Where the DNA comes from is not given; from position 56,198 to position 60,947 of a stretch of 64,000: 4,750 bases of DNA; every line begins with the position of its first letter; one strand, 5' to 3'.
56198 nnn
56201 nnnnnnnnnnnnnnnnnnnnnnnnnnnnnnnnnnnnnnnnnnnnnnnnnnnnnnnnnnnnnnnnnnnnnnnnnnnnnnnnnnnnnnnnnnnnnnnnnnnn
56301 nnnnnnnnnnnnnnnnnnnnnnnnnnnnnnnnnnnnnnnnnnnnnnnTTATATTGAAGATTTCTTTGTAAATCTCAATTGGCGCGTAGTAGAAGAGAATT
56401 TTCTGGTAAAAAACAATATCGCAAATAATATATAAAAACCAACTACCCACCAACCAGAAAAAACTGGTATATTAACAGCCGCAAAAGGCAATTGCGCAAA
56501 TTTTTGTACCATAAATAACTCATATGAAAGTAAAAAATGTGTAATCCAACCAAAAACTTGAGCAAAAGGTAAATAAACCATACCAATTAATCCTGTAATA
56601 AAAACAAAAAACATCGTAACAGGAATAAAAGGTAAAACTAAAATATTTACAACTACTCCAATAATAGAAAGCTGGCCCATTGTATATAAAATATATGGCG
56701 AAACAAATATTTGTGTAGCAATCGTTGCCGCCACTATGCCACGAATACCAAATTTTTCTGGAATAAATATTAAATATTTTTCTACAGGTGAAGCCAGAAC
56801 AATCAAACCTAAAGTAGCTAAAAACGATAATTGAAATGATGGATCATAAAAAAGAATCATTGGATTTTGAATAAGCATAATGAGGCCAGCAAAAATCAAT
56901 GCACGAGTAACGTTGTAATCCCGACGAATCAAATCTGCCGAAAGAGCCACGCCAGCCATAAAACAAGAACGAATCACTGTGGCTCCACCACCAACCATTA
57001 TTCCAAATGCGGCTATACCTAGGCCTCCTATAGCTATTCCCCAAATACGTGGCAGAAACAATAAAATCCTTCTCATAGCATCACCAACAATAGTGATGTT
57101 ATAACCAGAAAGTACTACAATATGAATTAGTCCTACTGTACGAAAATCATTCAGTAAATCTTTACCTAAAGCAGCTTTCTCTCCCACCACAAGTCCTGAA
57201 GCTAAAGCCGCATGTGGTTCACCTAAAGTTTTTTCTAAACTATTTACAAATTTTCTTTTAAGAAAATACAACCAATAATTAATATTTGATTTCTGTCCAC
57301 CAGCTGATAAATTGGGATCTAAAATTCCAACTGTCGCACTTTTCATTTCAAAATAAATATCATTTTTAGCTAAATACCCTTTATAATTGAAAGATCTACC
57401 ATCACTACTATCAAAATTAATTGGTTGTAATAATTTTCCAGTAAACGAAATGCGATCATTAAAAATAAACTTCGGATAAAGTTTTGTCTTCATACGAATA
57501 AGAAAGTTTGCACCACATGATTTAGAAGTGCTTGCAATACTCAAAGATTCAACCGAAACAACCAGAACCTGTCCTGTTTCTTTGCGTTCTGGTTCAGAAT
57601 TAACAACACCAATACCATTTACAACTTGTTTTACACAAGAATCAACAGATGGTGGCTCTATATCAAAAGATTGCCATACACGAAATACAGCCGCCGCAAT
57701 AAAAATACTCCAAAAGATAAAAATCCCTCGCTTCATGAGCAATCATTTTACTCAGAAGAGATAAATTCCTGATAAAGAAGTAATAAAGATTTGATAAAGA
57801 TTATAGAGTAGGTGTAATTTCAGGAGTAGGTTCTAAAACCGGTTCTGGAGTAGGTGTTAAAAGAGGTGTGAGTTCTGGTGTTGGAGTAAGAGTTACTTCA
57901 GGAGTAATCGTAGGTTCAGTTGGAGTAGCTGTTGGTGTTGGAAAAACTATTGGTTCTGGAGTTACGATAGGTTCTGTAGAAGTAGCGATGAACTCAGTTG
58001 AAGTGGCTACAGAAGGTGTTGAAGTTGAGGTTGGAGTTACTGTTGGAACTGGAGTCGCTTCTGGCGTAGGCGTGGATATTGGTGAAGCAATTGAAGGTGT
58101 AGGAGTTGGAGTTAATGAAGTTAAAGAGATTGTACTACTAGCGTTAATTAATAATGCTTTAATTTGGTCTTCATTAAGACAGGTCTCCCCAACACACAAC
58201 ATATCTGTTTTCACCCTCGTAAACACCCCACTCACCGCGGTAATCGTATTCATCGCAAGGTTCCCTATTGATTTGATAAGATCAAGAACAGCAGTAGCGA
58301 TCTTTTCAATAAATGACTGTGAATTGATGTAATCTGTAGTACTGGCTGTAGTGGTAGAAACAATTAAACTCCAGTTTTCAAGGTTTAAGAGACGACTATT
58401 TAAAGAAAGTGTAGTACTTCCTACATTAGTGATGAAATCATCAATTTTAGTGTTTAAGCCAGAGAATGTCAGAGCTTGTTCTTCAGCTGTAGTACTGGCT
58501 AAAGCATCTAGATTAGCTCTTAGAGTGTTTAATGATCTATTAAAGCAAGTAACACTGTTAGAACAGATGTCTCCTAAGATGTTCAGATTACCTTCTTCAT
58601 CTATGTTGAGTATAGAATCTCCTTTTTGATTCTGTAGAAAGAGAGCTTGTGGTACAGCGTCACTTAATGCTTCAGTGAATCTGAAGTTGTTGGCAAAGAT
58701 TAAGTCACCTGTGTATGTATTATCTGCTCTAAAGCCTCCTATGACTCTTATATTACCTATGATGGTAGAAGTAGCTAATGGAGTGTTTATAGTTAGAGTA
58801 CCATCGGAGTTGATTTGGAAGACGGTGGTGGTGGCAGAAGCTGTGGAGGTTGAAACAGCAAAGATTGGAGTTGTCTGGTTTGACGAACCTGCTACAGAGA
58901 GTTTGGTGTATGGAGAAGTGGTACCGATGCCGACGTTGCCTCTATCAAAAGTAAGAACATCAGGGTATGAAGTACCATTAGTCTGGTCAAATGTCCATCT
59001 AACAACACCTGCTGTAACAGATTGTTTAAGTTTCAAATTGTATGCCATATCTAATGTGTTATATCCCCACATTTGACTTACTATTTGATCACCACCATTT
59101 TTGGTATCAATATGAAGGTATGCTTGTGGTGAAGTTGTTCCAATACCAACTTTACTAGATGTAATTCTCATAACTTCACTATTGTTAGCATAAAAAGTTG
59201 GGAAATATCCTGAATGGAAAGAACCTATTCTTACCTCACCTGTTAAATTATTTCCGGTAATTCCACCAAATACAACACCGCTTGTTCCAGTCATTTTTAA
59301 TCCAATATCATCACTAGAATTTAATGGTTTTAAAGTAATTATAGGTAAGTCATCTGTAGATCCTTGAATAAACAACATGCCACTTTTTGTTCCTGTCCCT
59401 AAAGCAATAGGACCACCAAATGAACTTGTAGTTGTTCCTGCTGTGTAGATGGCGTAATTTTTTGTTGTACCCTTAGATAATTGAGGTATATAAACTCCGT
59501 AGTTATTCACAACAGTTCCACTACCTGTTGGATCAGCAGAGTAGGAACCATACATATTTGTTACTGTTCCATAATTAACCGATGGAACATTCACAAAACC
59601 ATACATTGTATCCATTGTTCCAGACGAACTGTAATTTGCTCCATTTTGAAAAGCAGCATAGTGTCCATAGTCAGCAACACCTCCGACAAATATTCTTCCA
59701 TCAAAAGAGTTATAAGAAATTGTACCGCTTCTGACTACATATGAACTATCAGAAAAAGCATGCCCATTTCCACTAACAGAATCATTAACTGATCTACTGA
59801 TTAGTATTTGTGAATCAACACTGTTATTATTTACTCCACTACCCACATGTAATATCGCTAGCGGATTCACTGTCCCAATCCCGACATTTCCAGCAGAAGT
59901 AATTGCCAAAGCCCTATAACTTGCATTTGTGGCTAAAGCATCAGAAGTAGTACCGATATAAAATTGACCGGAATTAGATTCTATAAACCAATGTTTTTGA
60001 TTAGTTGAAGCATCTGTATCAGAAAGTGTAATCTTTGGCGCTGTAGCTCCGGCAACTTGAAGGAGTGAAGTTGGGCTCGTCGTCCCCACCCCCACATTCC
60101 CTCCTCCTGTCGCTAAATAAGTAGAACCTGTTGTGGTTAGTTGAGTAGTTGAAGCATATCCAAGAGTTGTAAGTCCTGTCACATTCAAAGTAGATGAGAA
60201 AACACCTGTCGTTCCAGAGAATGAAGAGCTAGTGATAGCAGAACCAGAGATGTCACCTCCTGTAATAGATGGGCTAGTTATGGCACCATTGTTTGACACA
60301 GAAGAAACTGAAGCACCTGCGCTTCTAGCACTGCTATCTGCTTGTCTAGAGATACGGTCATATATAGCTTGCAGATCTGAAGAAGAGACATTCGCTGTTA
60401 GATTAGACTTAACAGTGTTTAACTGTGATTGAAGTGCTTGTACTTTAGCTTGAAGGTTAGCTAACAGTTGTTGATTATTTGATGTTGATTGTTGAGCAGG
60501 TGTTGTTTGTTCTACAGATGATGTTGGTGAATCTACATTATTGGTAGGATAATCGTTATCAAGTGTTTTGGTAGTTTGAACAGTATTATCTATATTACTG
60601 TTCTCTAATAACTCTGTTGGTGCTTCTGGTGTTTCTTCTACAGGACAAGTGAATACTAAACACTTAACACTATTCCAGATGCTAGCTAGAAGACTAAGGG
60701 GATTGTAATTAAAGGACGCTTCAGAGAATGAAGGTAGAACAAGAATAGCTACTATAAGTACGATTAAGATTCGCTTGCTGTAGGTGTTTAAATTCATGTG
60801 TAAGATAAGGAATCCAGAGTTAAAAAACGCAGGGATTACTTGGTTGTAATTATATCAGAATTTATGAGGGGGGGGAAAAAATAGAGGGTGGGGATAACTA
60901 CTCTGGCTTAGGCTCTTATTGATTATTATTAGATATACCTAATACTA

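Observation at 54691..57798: Split ComEC: channel gene and separate degenerate MBL-domain gene, separated by an antisense SOD, sharing a 50-nt upstream repeat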

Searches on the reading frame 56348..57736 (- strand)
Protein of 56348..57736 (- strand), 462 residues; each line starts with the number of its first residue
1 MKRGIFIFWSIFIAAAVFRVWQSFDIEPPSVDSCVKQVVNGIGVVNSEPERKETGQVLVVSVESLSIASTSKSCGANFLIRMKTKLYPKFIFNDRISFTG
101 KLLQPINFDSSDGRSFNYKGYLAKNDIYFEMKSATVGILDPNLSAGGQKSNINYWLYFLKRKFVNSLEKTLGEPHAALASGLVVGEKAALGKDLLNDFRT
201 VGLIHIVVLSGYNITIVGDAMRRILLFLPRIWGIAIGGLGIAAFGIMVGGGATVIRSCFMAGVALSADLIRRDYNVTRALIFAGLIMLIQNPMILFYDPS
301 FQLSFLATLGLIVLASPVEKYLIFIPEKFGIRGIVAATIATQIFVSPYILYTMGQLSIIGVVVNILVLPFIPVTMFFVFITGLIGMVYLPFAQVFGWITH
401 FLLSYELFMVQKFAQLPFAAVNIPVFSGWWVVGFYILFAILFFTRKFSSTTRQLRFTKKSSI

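Call 4: search_protein_families(library=pfam, proteins=[window:56348-57736:-], max_evalue=0.1)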
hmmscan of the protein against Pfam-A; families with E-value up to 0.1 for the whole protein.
window:56348-57736:- (462 aa): 2 families
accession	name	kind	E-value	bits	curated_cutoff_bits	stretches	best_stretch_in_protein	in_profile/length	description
PF03772.21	Competence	-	8.6e-47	160.2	23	1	182-445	1-267/270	Competence protein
PF13567.11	DUF4131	-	2.5e-10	40.7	31.6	1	3-134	30-160/165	Domain of unknown function (DUF4131)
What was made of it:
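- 56348..57736 (-): ComEC channel subunit (462 aa): DUF4131/OB fold plus Competence transmembrane domain, with no MBL domain. Pfam Competence 8.6e-47 (residues 182-445) and DUF4131 2.5e-10 (call 4).
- On ComEC/Rec2 (DNA-uptake channel): 8.6e-47, residues 182-445 of ORF 57736..56348 (call 4).
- Checked: ORF 56348..57742(-) matches Pfam Competence (8.6e-47) and DUF4131 (2.5e-10), and ends right after the Competence domain (call 4).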

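Call 8: search_protein_families(library=ncbifam, proteins=[window:56348-57736:-], max_evalue=1)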
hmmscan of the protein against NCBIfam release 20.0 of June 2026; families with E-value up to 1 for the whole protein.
window:56348-57736:- (462 aa): 3 families
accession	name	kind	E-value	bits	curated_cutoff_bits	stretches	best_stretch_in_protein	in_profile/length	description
TIGR00361.1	ComEC_Rec2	equivalog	4.4e-21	74.7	190.05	1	158-441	111-406/663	DNA internalization-related competence protein ComEC/Rec2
TIGR00360.1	ComEC_N-term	subfamily_domain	9.6e-17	61.8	36.5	1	204-373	2-166/171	ComEC/Rec2-related protein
NF008580.0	PRK11539.1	equivalog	7.3e-06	24.6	969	1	160-415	183-448/758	ComEC family protein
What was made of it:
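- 56348..57736 (-): TIGR00361 full-length ComEC scores 74.7 bits, below its 190 cut-off (call 8).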

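Call 47: find_homologous_proteins(query=window:56348-57736:-, max_evalue=1e-10)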
Query window:56348-57736:- (462 aa): 2975 proteins with E <= 1e-10 among 8000 candidates; the best 120 are listed.
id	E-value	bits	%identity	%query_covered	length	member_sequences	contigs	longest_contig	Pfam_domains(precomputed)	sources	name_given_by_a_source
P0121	0.0e+0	1010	100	100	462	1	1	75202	PF13567.12,PF03772.22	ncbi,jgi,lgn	ncbi:MAG: ComEC/Rec2 family competence protein [Candidatus Paceibacterota bacterium]|jgi:competence 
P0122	4.6e-221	753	76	93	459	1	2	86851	PF13567.12,PF03772.22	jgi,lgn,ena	jgi:competence protein ComEC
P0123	3.4e-220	750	74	97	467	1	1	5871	PF13567.12,PF03772.22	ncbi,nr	ncbi:MAG: ComEC/Rec2 family competence protein [Nanoarchaeota archaeon]|nr:ComEC/Rec2 family compete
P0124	2.6e-218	743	73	98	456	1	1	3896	PF13567.12,PF03772.22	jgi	jgi:competence protein ComEC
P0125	5.1e-215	733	73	94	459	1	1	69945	PF13567.12,PF03772.22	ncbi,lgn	-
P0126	2.1e-212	724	74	96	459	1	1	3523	PF13567.12,PF03772.22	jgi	jgi:competence protein ComEC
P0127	2.8e-207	707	69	100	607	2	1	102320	PF13567.12,PF03772.22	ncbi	ncbi:MAG: ComEC/Rec2 family competence protein [Candidatus Paceibacterota bacterium]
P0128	1.4e-205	702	71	97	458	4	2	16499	PF13567.12,PF03772.22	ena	-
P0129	3.0e-204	697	68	100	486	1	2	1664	PF13567.12,PF03772.22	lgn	-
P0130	6.9e-202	689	68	98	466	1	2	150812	PF13567.12,PF03772.22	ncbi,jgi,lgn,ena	-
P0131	2.5e-201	688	69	97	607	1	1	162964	PF13567.12,PF03772.22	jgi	-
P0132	2.6e-200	684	70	94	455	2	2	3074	PF13567.12,PF03772.22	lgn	-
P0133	4.6e-200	683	70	96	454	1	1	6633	PF13567.12,PF03772.22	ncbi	-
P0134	6.3e-200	683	68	97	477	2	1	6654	PF13567.12,PF03772.22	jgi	jgi:competence protein ComEC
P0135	6.9e-200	683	68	97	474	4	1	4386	PF13567.12,PF03772.22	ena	-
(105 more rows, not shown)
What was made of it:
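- On ComEC/Rec2 (DNA-uptake channel): The same holds for the 120 closest homologues (call 47).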

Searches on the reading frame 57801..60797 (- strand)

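Call 4: search_protein_families(library=pfam, proteins=[window:57801-60797:-], max_evalue=0.1)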
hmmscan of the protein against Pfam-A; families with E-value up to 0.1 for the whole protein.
window:57801-60797:- (998 aa): 0 families

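Call 8: search_protein_families(library=ncbifam, proteins=[window:57801-60797:-], max_evalue=1)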
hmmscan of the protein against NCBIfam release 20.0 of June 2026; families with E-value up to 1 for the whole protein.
window:57801-60797:- (998 aa): 3 families
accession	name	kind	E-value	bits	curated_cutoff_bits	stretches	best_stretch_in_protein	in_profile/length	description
NF038287.2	Amuc_1100_fam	equivalog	0.13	11.7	180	1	83-165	42-124/326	Amuc_1100 family pilus-like protein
NF050019.1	HpsJ_like_C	equivalog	0.57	9.9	140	0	105-165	92-155/183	HpsJ-like protein, cyanoexosortase C-associated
TIGR04211.1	SH3_and_anchor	equivalog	0.88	9.1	65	0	92-153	62-124/198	TIGR04211 family SH3 domain-containing protein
